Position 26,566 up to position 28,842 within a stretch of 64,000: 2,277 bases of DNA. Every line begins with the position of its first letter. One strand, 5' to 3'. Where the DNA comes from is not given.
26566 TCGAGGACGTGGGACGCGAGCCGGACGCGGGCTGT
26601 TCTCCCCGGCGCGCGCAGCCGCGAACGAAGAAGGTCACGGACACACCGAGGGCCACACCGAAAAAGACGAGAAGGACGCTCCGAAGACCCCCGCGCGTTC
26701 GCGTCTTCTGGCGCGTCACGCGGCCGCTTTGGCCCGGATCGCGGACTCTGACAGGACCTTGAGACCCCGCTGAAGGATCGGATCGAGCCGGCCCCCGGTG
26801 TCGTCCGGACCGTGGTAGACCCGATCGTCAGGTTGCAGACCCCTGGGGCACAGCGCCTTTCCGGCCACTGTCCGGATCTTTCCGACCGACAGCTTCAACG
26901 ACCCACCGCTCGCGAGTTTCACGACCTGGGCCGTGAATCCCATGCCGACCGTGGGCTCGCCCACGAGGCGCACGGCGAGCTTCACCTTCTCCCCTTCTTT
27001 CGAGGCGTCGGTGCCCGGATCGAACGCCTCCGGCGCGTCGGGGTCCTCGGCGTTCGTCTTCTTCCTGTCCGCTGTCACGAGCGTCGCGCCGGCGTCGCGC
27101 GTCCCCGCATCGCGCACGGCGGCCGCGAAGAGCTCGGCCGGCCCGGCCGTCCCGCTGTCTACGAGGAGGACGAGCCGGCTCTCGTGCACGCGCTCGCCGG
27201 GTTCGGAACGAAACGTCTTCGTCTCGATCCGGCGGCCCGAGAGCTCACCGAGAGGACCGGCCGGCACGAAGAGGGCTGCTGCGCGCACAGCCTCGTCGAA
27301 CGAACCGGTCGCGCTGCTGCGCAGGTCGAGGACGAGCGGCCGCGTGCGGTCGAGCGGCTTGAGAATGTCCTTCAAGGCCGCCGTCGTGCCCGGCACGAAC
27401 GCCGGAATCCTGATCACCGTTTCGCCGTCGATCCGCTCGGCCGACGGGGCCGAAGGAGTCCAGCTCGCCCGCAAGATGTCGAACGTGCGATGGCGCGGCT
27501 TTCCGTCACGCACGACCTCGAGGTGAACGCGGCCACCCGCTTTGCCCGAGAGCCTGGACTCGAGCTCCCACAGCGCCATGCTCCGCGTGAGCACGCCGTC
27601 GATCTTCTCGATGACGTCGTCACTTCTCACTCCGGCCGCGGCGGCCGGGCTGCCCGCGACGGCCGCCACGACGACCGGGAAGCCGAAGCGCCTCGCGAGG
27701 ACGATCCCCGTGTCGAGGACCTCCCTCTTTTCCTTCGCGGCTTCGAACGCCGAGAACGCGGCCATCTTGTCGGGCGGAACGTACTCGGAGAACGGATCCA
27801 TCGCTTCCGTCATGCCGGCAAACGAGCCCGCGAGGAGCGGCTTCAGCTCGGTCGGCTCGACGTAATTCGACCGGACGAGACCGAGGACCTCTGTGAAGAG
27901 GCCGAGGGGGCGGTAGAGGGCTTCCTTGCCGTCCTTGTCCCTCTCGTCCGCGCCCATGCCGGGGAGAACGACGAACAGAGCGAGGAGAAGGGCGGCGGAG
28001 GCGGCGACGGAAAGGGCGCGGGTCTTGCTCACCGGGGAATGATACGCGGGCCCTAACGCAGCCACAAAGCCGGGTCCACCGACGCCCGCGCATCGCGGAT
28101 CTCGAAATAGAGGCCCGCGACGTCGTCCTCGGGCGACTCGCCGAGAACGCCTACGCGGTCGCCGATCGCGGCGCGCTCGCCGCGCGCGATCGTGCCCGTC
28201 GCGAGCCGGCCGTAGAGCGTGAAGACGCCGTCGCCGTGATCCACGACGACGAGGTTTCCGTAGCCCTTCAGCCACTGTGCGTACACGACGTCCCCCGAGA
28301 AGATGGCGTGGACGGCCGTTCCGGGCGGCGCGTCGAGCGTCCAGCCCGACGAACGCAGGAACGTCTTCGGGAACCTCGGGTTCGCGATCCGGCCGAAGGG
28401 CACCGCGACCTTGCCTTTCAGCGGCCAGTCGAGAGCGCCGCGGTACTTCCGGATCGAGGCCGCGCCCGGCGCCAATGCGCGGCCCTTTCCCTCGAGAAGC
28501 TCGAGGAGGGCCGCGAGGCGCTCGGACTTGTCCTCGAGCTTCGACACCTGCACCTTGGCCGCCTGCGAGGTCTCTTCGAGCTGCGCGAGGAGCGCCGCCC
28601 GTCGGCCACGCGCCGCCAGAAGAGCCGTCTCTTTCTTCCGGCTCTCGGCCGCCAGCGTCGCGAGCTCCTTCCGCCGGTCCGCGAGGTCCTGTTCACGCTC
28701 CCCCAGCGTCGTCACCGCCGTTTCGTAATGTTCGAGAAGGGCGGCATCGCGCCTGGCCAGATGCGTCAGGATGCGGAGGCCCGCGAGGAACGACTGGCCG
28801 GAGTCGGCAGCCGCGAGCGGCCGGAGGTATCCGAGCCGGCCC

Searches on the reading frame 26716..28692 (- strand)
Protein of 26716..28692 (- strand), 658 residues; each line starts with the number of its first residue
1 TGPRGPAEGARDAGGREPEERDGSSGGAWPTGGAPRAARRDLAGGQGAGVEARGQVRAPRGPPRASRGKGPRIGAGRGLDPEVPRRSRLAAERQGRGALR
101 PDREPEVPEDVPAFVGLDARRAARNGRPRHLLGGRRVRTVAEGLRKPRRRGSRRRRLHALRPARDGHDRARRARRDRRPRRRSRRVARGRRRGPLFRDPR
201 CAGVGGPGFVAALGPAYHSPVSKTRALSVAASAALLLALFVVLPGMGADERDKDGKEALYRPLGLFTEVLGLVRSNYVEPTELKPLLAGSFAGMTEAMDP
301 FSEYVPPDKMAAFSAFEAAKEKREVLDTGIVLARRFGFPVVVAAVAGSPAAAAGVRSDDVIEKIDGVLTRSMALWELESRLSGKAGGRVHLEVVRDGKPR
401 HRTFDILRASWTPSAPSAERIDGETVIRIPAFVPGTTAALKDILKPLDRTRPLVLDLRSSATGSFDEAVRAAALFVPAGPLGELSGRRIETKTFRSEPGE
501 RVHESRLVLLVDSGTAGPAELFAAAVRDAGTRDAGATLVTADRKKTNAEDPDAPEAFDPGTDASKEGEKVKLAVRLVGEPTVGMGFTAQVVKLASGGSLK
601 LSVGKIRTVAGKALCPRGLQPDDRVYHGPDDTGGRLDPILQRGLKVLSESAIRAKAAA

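Call 10: search_protein_families(library=pfam, proteins=[window:26716-28692:-], max_evalue=0.001)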
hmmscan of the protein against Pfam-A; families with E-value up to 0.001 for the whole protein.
window:26716-28692:- (658 aa): 4 families
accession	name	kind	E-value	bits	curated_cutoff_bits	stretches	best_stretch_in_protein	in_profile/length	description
PF03572.23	Peptidase_S41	-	3.2e-18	66.3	24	1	426-530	4-112/165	Peptidase family S41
PF17820.7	PDZ_6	-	6.6e-10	39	27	1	340-395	1-54/54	PDZ domain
PF13180.12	PDZ_2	-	2e-06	28.4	27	1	340-400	14-74/80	PDZ domain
PF00595.29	PDZ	-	0.00023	21.9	23.2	1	341-393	28-80/81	PDZ domain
